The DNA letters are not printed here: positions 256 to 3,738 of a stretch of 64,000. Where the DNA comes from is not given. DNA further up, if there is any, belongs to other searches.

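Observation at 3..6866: Compact Pel / galactosaminogalactan-like exopolysaccharide locus with adjacent HD-GYP protein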

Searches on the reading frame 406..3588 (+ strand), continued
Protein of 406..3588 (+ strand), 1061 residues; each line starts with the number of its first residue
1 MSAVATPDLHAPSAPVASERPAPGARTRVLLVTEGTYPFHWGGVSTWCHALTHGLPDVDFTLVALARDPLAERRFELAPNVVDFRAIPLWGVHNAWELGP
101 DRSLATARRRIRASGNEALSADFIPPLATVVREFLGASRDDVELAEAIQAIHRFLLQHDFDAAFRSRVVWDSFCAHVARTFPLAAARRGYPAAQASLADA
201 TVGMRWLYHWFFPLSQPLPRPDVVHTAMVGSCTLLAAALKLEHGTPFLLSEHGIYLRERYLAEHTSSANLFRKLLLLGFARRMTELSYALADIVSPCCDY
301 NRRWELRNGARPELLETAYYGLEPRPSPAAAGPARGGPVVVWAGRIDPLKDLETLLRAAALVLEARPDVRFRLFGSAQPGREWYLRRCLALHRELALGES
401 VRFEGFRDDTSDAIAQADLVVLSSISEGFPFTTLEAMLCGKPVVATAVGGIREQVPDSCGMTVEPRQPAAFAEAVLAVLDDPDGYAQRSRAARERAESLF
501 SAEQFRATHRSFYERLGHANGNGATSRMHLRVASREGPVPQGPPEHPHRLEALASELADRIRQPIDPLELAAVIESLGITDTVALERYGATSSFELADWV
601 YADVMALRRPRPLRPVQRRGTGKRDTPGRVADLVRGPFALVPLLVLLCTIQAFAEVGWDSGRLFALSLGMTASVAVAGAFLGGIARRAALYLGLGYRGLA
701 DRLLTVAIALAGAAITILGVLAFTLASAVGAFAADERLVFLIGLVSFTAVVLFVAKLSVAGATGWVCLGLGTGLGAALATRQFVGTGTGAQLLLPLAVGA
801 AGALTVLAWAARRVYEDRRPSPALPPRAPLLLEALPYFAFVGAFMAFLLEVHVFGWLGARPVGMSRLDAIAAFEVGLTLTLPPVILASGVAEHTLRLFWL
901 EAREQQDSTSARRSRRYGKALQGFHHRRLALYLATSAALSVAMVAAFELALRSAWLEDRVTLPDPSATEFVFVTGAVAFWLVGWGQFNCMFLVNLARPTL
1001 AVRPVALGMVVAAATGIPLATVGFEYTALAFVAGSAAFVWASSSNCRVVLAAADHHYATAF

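Call 20: find_encoding_contigs(protein=P0009, flank=10000, max_places=2)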
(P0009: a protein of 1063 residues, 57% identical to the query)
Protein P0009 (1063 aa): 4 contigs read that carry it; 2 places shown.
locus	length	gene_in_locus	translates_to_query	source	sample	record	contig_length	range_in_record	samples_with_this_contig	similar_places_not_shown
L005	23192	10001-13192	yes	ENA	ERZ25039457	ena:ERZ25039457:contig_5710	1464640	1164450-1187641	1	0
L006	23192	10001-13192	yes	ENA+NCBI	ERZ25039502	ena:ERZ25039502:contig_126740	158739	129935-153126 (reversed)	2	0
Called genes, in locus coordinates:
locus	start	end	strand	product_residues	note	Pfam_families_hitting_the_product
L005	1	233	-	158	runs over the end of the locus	PF00903:Glyoxalase, PF13669:Glyoxalase_4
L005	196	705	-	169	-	PF01058:Oxidored_q6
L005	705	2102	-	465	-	PF00329:Complex1_30kDa, PF00346:Complex1_49kDa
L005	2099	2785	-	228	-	PF00361:Proton_antipo_M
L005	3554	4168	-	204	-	-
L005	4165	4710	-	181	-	PF00146:NADHdh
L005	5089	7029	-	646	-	PF00361:Proton_antipo_M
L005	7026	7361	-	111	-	PF01022:HTH_5, PF12840:HTH_20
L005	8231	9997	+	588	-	PF25116:CBM87_Agd3, PF25115:Agd3_CE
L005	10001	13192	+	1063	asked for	PF11997:DUF3492, PF13439:Glyco_transf_4 (weak), PF20706:GT4-conflict, PF00534:Glycos_transf_1, PF13692:Glyco_trans_1_4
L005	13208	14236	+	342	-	PF01073:3Beta_HSD, PF01370:Epimerase, PF02719:Polysacc_synt_2, PF04321:RmlD_sub_bind (weak), PF13460:NAD_binding_10, PF16363:GDP_Man_Dehyd, PF07993:NAD_binding_4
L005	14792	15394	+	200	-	PF03537:Glyco_hydro_114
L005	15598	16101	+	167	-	-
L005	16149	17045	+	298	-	-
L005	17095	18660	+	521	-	-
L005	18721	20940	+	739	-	PF03176:MMPL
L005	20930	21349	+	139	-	-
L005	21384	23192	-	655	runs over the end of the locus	-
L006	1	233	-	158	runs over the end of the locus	PF00903:Glyoxalase, PF13669:Glyoxalase_4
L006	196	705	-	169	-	PF01058:Oxidored_q6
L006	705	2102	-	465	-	PF00329:Complex1_30kDa, PF00346:Complex1_49kDa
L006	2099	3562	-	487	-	PF00361:Proton_antipo_M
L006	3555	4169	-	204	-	-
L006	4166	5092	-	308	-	PF00146:NADHdh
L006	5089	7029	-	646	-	PF00361:Proton_antipo_M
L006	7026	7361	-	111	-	PF01022:HTH_5, PF12840:HTH_20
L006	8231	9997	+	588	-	PF25116:CBM87_Agd3, PF25115:Agd3_CE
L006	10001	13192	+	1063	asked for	PF11997:DUF3492, PF13439:Glyco_transf_4 (weak), PF20706:GT4-conflict, PF00534:Glycos_transf_1, PF13692:Glyco_trans_1_4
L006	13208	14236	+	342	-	PF01073:3Beta_HSD, PF01370:Epimerase, PF02719:Polysacc_synt_2, PF04321:RmlD_sub_bind (weak), PF13460:NAD_binding_10, PF16363:GDP_Man_Dehyd, PF07993:NAD_binding_4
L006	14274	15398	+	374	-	PF03537:Glyco_hydro_114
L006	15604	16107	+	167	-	-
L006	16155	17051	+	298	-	-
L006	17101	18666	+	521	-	-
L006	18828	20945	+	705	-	PF03176:MMPL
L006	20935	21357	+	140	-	-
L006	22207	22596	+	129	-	PF00903:Glyoxalase, PF13669:Glyoxalase_4 (weak), PF18029:Glyoxalase_6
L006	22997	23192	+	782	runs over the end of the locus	-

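Call 23: find_encoding_contigs(protein=P0022, flank=10000, max_places=1)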
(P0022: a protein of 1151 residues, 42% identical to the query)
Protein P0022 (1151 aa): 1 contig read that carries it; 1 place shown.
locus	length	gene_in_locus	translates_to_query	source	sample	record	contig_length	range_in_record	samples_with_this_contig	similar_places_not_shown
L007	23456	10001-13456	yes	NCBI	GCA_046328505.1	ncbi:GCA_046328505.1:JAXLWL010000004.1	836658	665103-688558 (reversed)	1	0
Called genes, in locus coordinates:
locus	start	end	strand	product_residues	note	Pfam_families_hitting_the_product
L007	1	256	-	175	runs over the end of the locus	PF00213:OSCP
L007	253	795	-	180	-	PF00430:ATP-synt_B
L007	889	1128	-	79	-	PF00137:ATP-synt_C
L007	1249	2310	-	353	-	PF00119:ATP-synt_A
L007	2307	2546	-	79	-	-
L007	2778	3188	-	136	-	PF00571:CBS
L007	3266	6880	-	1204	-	PF03704:BTAD, PF13424:TPR_12 (faint), PF13191:AAA_16, PF13401:AAA_22 (weak)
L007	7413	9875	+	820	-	PF25116:CBM87_Agd3, PF25115:Agd3_CE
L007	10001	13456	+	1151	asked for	PF11997:DUF3492, PF13439:Glyco_transf_4 (weak), PF20706:GT4-conflict, PF00534:Glycos_transf_1, PF13692:Glyco_trans_1_4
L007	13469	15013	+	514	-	PF03446:NAD_binding_2 (faint), PF03721:UDPG_MGDP_dh_N, PF00984:UDPG_MGDP_dh, PF03720:UDPG_MGDP_dh_C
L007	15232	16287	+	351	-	PF04321:RmlD_sub_bind, PF01073:3Beta_HSD, PF01370:Epimerase, PF02719:Polysacc_synt_2, PF16363:GDP_Man_Dehyd, PF07993:NAD_binding_4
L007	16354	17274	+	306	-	PF01073:3Beta_HSD, PF01370:Epimerase, PF02719:Polysacc_synt_2, PF04321:RmlD_sub_bind, PF13460:NAD_binding_10, PF16363:GDP_Man_Dehyd, PF07993:NAD_binding_4 (weak)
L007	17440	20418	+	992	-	PF22148:Fervidolysin_NPro-like, PF00082:Peptidase_S8, PF00188:CAP, PF03537:Glyco_hydro_114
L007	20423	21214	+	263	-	PF12138:Spherulin4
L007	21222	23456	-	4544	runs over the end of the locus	PF13517:FG-GAP_3 (faint), PF18884:TSP3_bac (weak), PF03404:Mo-co_dimer (faint), PF01839:FG-GAP, PF13229:Beta_helix (faint), PF19077:Big_13 (weak)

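Call 24: find_encoding_contigs(protein=P0105, flank=10000, max_places=1)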
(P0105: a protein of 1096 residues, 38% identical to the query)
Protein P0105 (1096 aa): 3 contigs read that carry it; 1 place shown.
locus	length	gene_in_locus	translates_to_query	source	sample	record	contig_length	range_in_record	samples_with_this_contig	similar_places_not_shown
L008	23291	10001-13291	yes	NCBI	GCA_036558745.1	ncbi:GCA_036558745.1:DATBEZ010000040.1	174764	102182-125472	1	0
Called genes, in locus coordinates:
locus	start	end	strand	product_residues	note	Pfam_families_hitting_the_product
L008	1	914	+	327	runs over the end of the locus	PF07991:KARI_N, PF01450:KARI_C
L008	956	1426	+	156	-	PF01475:FUR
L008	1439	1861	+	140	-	PF00210:Ferritin (faint), PF02915:Rubrerythrin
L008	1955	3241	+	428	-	PF02754:CCG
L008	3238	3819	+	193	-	PF12007:DUF3501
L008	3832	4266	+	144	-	PF00692:dUTPase, PF22769:DCD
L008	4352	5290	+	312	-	PF00296:Bac_luciferase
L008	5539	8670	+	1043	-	PF12062:HSNSD-CE (faint), PF09099:Qn_am_d_aIII (weak)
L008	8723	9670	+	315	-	PF03537:Glyco_hydro_114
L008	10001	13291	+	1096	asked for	PF11997:DUF3492, PF13439:Glyco_transf_4 (faint), PF20706:GT4-conflict, PF00534:Glycos_transf_1, PF13692:Glyco_trans_1_4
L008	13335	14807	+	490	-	PF03446:NAD_binding_2 (faint), PF03721:UDPG_MGDP_dh_N, PF00984:UDPG_MGDP_dh, PF03720:UDPG_MGDP_dh_C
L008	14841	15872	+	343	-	PF01073:3Beta_HSD, PF01370:Epimerase, PF02719:Polysacc_synt_2, PF04321:RmlD_sub_bind, PF07993:NAD_binding_4, PF13460:NAD_binding_10, PF16363:GDP_Man_Dehyd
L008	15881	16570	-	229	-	PF12697:Abhydrolase_6 (faint), PF12146:Hydrolase_4 (faint), PF00561:Abhydrolase_1 (faint)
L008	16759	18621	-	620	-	PF12810:ALK_LTK_GRD, PF02369:Big_1 (weak)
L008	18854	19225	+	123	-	-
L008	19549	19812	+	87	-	-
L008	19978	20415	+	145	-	PF04075:F420H2_quin_red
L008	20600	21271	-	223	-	-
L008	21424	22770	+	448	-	PF13231:PMT_2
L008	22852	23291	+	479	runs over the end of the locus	PF00535:Glycos_transf_2, PF13489:Methyltransf_23, PF05219:DREV (faint), PF07021:MetW, PF08241:Methyltransf_11, PF08242:Methyltransf_12, PF13649:Methyltransf_25 (weak), PF13847:Methyltransf_31 (faint)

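Call 25: find_encoding_contigs(protein=P0113, flank=10000, max_places=1)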
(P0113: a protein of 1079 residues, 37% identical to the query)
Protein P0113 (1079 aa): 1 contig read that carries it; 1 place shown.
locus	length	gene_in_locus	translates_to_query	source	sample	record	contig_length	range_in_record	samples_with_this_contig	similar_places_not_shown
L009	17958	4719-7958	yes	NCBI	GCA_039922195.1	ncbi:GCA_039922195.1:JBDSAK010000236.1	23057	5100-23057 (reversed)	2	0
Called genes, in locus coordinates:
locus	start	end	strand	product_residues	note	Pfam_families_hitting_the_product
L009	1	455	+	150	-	PF01047:MarR, PF12802:MarR_2, PF13412:HTH_24 (faint), PF22381:Staph_reg_Sar_Rot (weak)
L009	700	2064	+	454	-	PF02737:3HCDH_N (faint), PF03446:NAD_binding_2 (weak), PF03721:UDPG_MGDP_dh_N, PF00984:UDPG_MGDP_dh, PF03720:UDPG_MGDP_dh_C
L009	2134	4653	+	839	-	PF25116:CBM87_Agd3, PF25115:Agd3_CE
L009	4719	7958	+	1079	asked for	PF11997:DUF3492, PF13439:Glyco_transf_4 (weak), PF20706:GT4-conflict, PF00534:Glycos_transf_1, PF13692:Glyco_trans_1_4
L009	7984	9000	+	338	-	PF01073:3Beta_HSD, PF01370:Epimerase, PF02719:Polysacc_synt_2, PF16363:GDP_Man_Dehyd, PF07993:NAD_binding_4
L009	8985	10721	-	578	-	PF03537:Glyco_hydro_114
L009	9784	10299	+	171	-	-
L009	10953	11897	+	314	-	PF03537:Glyco_hydro_114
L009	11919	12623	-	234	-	PF12138:Spherulin4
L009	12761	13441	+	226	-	-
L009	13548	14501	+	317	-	PF01073:3Beta_HSD, PF01370:Epimerase, PF02719:Polysacc_synt_2, PF04321:RmlD_sub_bind, PF07993:NAD_binding_4 (faint), PF13460:NAD_binding_10 (weak), PF16363:GDP_Man_Dehyd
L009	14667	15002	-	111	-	-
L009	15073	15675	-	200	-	PF00929:RNase_T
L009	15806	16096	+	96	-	-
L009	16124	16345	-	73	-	-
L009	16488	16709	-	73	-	-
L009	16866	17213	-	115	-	-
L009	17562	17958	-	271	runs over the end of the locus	PF13185:GAF_2, PF03861:ANTAR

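Call 26: find_encoding_contigs(protein=P0062, flank=10000, max_places=1)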
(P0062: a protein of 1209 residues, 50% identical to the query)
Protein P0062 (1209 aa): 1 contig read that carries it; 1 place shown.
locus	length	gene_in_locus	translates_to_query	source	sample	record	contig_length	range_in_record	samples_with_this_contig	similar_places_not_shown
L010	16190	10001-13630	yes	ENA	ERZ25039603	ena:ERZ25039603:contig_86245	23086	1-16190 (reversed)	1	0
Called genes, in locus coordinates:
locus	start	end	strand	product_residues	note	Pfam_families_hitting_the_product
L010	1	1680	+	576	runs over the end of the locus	PF00989:PAS, PF08448:PAS_4 (weak), PF01590:GAF, PF13185:GAF_2, PF13492:GAF_3, PF07730:HisKA_3, PF02518:HATPase_c, PF13581:HATPase_c_2 (faint)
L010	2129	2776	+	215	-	PF00072:Response_reg, PF00196:GerE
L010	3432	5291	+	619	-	PF13522:GATase_6, PF13537:GATase_7, PF01380:SIS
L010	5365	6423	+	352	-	PF25116:CBM87_Agd3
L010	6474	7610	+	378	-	PF25115:Agd3_CE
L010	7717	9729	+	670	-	PF25116:CBM87_Agd3, PF25115:Agd3_CE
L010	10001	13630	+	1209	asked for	PF11997:DUF3492, PF13439:Glyco_transf_4 (weak), PF20706:GT4-conflict, PF00534:Glycos_transf_1, PF13692:Glyco_trans_1_4, PF16933:PelG (weak)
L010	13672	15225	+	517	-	PF03446:NAD_binding_2 (faint), PF03721:UDPG_MGDP_dh_N, PF00984:UDPG_MGDP_dh, PF03720:UDPG_MGDP_dh_C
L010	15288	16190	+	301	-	?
